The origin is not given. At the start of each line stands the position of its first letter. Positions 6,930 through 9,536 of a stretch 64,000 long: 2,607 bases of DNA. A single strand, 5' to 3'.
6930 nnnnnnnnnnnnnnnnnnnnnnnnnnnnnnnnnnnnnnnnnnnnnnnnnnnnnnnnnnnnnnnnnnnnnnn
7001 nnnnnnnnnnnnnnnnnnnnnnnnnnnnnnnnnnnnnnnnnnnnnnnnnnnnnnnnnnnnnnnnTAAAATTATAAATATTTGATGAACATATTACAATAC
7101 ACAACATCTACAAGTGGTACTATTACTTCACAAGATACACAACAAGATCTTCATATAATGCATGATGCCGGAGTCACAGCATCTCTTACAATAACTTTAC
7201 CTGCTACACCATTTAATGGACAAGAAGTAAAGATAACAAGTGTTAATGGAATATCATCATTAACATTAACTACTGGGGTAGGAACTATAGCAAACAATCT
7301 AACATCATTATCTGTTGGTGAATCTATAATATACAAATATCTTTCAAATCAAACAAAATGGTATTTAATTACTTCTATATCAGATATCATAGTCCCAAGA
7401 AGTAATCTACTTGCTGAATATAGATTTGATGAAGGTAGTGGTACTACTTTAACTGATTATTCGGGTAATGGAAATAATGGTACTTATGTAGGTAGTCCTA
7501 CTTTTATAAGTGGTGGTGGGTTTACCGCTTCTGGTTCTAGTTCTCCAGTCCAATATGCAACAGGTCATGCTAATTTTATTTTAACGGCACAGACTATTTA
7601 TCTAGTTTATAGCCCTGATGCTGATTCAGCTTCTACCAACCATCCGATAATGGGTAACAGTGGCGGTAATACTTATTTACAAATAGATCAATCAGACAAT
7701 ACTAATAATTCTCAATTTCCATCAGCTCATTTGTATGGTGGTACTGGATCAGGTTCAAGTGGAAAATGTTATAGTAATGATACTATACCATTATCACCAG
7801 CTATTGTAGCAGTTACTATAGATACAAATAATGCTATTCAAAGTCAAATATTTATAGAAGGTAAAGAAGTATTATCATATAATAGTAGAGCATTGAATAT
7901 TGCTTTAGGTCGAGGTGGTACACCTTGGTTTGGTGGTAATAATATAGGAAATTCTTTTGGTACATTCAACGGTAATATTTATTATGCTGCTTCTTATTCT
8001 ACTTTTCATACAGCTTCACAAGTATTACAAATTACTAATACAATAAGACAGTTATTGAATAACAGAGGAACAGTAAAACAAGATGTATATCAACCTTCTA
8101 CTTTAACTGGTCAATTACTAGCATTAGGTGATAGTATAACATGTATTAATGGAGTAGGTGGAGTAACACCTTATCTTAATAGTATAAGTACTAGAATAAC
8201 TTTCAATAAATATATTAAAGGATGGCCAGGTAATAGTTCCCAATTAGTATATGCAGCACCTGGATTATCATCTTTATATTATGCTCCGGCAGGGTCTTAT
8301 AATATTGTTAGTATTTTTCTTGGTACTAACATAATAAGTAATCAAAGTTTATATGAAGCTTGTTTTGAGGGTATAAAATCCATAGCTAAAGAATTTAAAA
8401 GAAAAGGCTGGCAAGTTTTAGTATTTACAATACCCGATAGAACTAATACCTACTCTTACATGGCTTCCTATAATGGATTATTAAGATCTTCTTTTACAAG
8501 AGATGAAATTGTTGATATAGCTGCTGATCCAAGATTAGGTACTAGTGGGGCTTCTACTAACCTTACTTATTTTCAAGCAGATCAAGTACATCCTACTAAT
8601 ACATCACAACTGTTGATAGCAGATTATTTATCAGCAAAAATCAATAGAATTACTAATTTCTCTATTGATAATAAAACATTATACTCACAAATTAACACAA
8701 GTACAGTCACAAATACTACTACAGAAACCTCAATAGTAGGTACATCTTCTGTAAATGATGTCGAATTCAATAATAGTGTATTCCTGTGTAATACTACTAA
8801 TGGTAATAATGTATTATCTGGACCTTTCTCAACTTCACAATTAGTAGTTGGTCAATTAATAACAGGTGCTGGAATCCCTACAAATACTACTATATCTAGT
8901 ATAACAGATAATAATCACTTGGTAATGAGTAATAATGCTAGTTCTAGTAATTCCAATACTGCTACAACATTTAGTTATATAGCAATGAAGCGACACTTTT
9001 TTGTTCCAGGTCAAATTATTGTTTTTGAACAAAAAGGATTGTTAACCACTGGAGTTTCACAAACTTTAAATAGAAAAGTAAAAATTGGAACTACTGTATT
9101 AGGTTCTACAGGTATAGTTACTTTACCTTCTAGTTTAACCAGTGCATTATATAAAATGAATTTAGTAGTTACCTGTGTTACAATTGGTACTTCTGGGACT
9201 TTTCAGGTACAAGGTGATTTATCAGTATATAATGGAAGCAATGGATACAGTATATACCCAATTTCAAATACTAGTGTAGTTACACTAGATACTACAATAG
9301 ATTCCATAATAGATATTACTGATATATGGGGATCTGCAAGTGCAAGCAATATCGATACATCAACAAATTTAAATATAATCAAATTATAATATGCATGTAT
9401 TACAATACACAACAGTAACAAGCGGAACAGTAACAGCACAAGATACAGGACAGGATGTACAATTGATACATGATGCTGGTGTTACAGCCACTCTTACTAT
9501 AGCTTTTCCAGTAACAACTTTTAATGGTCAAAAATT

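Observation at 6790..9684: One ~90-aa fiber-tip domain present in three contexts: C-terminus of the 1862-aa fiber, N-terminus of the LamG/SGNH protein, and as a free 97-aa protein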

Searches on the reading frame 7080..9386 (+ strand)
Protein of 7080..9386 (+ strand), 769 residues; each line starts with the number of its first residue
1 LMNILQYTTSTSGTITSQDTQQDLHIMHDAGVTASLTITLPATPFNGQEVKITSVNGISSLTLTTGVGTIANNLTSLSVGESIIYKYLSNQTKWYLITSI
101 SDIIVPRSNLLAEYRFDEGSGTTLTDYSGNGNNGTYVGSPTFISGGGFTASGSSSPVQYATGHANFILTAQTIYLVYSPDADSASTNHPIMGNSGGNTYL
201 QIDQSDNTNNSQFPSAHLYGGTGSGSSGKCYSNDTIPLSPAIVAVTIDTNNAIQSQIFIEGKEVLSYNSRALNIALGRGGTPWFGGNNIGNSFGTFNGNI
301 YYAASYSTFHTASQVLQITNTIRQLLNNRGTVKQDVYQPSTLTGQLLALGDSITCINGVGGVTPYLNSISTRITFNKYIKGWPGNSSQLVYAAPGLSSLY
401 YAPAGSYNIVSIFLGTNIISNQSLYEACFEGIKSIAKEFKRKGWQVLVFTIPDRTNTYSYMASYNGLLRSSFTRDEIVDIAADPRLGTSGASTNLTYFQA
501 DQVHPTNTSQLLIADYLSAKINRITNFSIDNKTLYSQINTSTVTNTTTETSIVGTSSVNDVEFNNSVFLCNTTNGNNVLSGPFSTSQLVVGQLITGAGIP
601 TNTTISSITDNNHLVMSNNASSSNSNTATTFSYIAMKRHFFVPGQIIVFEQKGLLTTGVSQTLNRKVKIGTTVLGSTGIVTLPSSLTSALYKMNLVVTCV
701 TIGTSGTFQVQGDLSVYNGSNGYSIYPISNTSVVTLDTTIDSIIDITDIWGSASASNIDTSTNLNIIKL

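Call 6: search_protein_families(library=pfam, proteins=[window:7080-9386:+], max_evalue=1)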
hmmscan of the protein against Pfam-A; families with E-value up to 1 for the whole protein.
window:7080-9386:+ (769 aa): 2 families
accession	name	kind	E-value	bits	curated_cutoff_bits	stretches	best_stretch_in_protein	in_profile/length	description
PF13472.12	Lipase_GDSL_2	-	1.3e-06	29.5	32.9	1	348-507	1-173/178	GDSL-like Lipase/Acylhydrolase family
PF20944.2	StcE_b-sandwich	-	0.00038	20.9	27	1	37-97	16-74/75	Metalloprotease StcE, beta-sandwich domain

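Call 7: search_protein_families(library=phrogs, proteins=[window:7080-9386:+], max_evalue=0.1)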
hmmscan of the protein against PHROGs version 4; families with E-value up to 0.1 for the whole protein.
window:7080-9386:+ (769 aa): 0 families

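Call 63: find_homologous_proteins(query=window:7383-9386:+, max_evalue=0.00001)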
Query window:7383-9386:+ (668 aa): 13 proteins with E <= 0.00001 among 8000 candidates.
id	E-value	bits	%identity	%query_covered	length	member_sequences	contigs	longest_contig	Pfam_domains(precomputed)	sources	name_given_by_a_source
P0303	0.0e+0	1445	100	100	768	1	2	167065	PF13472.13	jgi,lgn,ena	jgi:hypothetical protein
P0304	0.0e+0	1082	73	99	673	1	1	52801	-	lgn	-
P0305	1.5e-295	1000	69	100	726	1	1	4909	PF13472.13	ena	-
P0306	7.3e-206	704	52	99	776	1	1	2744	PF13472.13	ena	-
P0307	2.7e-198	679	52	99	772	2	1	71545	-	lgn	-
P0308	2.2e-129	451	41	100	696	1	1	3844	PF13472.13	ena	-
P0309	4.2e-101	358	38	99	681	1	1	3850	PF13472.13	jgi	jgi:lysophospholipase L1-like esterase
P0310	2.8e-97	345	37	99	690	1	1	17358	PF13472.13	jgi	-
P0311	4.8e-66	242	40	63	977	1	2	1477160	-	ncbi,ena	-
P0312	3.8e-25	107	31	63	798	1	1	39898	-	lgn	-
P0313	1.8e-16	78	28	62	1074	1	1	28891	PF13472.13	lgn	-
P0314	8.3e-11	59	28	62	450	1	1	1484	PF13472.13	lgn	-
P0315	2.3e-8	51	62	6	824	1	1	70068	PF13385.14,PF13472.13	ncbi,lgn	-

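Call 65: find_encoding_contigs(protein=P0304, flank=10000, max_places=2)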
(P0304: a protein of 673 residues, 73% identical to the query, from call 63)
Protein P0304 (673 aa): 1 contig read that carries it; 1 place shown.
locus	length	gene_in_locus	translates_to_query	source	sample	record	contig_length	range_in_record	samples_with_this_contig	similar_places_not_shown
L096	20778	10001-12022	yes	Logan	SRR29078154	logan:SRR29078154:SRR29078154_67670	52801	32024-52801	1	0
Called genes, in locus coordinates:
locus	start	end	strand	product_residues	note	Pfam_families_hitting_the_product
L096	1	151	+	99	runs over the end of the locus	-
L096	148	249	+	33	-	-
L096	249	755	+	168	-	-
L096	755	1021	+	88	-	-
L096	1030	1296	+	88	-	-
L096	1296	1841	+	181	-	-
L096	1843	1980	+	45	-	-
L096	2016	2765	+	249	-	-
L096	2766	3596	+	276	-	-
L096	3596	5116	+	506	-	-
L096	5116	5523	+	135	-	-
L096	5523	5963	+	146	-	-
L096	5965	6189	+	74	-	-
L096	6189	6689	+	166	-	-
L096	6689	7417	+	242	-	-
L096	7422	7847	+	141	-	-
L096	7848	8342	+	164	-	PF03168:LEA_2 (weak)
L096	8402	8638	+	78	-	-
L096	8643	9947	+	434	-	-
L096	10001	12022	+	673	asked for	-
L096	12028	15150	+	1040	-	-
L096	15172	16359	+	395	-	-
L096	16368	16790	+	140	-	-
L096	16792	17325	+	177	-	-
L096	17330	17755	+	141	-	-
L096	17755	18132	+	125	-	-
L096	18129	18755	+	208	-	-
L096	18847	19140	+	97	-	-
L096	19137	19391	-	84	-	PF01381:HTH_3, PF13443:HTH_26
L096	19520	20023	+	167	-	-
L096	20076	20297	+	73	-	-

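Call 66: find_encoding_contigs(protein=P0307, flank=10000, max_places=2)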
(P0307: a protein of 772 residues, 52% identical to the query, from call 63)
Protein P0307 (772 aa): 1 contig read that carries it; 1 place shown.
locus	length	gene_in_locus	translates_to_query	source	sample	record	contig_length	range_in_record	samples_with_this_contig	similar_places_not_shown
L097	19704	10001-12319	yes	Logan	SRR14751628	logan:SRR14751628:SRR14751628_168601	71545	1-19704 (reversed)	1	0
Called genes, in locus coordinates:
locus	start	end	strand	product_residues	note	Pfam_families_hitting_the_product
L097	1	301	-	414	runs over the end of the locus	PF17293:Arm-DNA-bind_5, PF13102:Phage_int_SAM_5, PF00589:Phage_integrase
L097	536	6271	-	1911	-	-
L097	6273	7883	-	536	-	-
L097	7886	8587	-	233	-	-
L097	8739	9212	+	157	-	-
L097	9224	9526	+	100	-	-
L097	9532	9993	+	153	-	PF05257:CHAP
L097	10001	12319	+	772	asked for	-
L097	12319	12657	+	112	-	-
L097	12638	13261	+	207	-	PF20186:DUF6549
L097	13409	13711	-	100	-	-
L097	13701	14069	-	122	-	-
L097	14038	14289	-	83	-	-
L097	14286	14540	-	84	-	-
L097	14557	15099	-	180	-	-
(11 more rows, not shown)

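Call 72: search_protein_families(library=ncbifam, proteins=[window:7083-9386:+], max_evalue=1)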
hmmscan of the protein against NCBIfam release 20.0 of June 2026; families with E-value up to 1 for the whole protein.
window:7083-9386:+ (768 aa): 1 family
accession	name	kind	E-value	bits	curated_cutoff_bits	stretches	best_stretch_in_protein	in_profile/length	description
NF009299.0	PRK12656.1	equivalog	0.048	13.2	214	1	513-578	127-193/222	fructose-6-phosphate aldolase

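Call 88: search_protein_families(library=pfam, proteins=[P0304, P0306], max_evalue=10)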
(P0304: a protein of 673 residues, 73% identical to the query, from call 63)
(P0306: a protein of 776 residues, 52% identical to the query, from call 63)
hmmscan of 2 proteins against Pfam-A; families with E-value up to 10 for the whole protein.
P0304 (673 aa): 1 family
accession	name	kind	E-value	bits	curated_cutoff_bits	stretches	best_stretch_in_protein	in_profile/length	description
PF16822.11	ALGX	-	0.16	12.1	26.5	1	336-428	32-133/268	SGNH hydrolase-like domain, acetyltransferase AlgX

P0306 (776 aa): 1 family
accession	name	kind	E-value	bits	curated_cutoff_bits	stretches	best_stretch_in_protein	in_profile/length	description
PF13472.12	Lipase_GDSL_2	-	2.4e-05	25.4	32.9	1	350-517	1-178/178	GDSL-like Lipase/Acylhydrolase family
